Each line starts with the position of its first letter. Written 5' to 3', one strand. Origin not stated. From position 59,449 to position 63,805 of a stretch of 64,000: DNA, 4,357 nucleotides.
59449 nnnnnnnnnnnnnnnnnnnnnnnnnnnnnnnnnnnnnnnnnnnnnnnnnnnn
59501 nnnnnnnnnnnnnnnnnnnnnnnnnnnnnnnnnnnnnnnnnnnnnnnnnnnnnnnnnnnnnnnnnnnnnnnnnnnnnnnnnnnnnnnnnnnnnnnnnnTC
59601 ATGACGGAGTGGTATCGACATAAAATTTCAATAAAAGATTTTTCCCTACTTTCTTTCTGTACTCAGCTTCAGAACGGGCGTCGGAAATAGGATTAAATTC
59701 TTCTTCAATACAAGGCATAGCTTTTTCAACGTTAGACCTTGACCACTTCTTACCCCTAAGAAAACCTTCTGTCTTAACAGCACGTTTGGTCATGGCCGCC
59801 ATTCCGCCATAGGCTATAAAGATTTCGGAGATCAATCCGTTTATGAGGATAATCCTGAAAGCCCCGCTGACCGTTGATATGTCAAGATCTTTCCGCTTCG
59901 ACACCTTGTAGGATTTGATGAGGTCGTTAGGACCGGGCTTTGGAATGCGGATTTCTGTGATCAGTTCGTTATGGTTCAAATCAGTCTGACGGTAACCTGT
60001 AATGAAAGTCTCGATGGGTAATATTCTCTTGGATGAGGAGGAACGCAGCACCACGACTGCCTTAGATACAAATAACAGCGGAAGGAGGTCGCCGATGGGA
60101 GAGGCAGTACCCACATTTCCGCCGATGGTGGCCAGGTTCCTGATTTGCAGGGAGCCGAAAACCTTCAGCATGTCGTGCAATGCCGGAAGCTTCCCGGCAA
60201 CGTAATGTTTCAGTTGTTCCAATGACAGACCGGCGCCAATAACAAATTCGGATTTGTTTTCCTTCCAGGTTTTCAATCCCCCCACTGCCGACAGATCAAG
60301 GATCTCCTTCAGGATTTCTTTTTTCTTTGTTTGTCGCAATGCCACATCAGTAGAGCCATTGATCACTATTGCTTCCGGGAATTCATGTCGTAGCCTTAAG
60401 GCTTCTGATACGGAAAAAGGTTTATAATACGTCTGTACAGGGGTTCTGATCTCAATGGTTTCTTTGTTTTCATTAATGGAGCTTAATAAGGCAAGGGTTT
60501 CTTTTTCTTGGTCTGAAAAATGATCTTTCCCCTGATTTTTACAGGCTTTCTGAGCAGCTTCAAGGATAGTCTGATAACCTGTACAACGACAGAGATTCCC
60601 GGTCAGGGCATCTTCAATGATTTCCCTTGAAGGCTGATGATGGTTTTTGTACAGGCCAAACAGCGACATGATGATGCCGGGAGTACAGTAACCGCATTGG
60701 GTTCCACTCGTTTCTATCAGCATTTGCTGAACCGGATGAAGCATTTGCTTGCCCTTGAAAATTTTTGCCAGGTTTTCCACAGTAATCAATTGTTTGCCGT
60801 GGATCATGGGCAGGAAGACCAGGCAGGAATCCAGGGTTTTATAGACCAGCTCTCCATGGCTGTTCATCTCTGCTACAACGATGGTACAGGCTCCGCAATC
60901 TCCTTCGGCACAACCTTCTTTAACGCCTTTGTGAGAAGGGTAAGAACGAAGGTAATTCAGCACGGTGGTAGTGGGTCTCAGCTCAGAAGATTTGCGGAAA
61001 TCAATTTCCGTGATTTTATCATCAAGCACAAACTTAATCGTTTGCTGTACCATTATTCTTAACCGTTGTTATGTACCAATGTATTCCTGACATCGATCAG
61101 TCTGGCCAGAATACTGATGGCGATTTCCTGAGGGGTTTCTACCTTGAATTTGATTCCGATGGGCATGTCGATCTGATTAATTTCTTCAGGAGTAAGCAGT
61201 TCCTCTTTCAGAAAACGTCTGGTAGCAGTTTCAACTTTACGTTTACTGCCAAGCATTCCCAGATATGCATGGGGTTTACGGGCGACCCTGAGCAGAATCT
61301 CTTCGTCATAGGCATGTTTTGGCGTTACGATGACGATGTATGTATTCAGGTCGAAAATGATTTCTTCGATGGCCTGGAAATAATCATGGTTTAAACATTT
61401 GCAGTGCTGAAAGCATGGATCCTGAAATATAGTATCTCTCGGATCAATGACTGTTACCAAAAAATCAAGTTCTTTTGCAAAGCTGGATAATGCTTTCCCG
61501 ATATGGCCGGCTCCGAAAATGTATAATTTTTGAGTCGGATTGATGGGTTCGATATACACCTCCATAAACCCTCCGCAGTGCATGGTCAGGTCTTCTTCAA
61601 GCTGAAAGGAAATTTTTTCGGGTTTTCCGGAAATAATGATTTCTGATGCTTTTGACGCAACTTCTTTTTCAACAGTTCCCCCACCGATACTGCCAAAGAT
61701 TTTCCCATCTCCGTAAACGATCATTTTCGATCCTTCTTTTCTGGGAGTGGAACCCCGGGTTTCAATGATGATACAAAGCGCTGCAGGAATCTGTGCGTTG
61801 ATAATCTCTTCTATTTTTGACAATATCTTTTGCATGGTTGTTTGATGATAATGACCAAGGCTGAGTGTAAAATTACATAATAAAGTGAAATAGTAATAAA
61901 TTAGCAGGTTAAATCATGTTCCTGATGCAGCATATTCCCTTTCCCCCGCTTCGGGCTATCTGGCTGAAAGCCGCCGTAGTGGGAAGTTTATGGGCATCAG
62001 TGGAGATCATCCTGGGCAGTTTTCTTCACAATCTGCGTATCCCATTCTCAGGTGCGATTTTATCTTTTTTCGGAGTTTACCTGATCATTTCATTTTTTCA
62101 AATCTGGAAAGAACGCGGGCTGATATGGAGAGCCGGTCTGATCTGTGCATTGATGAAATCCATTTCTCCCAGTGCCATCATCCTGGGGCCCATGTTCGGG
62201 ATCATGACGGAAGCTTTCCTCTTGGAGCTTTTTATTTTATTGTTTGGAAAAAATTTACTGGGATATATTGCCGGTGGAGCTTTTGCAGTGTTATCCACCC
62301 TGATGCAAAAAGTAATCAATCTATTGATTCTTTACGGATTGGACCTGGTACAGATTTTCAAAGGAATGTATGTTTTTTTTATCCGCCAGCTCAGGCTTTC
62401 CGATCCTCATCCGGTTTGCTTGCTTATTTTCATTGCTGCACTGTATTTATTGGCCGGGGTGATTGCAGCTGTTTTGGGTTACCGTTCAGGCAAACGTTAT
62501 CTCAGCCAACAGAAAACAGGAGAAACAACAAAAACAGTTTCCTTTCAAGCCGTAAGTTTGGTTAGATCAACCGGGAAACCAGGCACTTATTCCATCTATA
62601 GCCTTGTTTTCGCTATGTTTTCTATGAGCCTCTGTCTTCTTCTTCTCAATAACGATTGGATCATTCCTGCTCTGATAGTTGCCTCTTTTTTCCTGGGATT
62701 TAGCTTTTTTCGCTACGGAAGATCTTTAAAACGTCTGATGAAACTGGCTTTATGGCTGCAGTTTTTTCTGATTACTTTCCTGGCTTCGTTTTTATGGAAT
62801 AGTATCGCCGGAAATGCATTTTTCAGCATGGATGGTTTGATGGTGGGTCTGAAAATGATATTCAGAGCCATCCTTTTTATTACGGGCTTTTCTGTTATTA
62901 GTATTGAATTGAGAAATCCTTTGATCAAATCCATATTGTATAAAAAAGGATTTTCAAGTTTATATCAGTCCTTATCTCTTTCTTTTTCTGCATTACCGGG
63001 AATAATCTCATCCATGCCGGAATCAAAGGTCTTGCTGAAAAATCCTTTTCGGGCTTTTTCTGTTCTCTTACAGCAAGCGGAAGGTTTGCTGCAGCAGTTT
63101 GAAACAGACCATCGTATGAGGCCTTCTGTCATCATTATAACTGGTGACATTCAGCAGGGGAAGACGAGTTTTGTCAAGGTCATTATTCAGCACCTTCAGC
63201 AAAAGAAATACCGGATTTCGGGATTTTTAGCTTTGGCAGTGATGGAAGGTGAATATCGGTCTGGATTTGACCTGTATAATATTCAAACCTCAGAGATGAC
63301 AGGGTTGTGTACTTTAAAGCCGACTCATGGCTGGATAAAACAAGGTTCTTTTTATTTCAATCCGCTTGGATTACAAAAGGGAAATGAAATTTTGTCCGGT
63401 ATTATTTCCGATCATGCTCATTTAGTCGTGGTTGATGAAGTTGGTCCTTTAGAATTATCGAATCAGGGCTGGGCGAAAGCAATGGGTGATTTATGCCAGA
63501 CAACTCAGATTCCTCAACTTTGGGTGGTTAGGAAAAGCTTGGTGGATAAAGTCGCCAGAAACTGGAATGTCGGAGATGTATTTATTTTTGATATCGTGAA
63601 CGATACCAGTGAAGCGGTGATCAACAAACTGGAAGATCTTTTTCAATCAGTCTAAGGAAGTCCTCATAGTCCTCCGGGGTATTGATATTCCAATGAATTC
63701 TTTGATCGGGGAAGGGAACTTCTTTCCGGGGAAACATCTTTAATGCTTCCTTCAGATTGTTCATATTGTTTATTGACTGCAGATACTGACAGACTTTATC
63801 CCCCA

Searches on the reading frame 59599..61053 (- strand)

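Call 7: search_protein_families(library=pfam, proteins=[window:59599-61053:-], max_evalue=0.00001)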
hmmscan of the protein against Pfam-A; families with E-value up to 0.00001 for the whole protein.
window:59599-61053:- (484 aa): 3 families
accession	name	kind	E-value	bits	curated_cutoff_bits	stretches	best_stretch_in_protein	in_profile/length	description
PF00941.27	FAD_binding_5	-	8.8e-44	149.7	27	1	208-373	4-170/170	FAD binding domain in molybdopterin dehydrogenase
PF03450.22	CO_deh_flav_C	-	9.5e-29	100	25.5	1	380-479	1-100/102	CO dehydrogenase flavoprotein C-terminal domain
PF01799.25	Fer2_2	-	5e-27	94.3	30.3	1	91-168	1-75/75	[2Fe-2S] binding domain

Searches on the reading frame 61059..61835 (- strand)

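Call 7: search_protein_families(library=pfam, proteins=[window:61059-61835:-], max_evalue=0.00001)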
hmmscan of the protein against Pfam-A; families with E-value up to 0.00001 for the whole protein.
window:61059-61835:- (258 aa): 2 families
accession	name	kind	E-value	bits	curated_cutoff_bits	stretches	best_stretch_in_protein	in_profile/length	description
PF13478.12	XdhC_C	-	4.8e-34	118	29.7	1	104-245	1-124/125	XdhC Rossmann domain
PF02625.21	XdhC_CoxI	-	1.7e-20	73.1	24.3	1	13-77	3-67/68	XdhC and CoxI family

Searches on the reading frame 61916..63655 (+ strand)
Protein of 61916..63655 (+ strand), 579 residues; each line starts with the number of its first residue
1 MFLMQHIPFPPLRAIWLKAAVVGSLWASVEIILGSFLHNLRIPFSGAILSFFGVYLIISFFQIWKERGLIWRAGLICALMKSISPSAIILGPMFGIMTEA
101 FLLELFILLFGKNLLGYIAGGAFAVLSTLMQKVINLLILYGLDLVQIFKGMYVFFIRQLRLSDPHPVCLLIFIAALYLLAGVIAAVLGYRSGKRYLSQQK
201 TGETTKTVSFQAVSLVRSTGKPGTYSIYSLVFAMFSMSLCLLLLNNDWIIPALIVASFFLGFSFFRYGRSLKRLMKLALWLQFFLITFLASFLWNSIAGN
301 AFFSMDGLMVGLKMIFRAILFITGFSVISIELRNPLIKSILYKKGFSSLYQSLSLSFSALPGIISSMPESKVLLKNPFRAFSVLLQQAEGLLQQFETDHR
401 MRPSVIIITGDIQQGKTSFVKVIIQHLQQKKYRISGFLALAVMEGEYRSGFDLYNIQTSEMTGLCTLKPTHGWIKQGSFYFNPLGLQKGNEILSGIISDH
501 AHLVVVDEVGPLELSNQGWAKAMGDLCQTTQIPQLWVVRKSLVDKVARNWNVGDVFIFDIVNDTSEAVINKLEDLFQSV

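Call 7: search_protein_families(library=pfam, proteins=[window:61916-63655:+], max_evalue=0.00001)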
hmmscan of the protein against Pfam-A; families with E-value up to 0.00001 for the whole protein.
window:61916-63655:+ (579 aa): 1 family
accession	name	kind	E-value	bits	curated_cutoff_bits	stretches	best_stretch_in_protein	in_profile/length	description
PF03266.21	NTPase_1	-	7e-19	68.7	23.9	1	406-571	2-166/168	NTPase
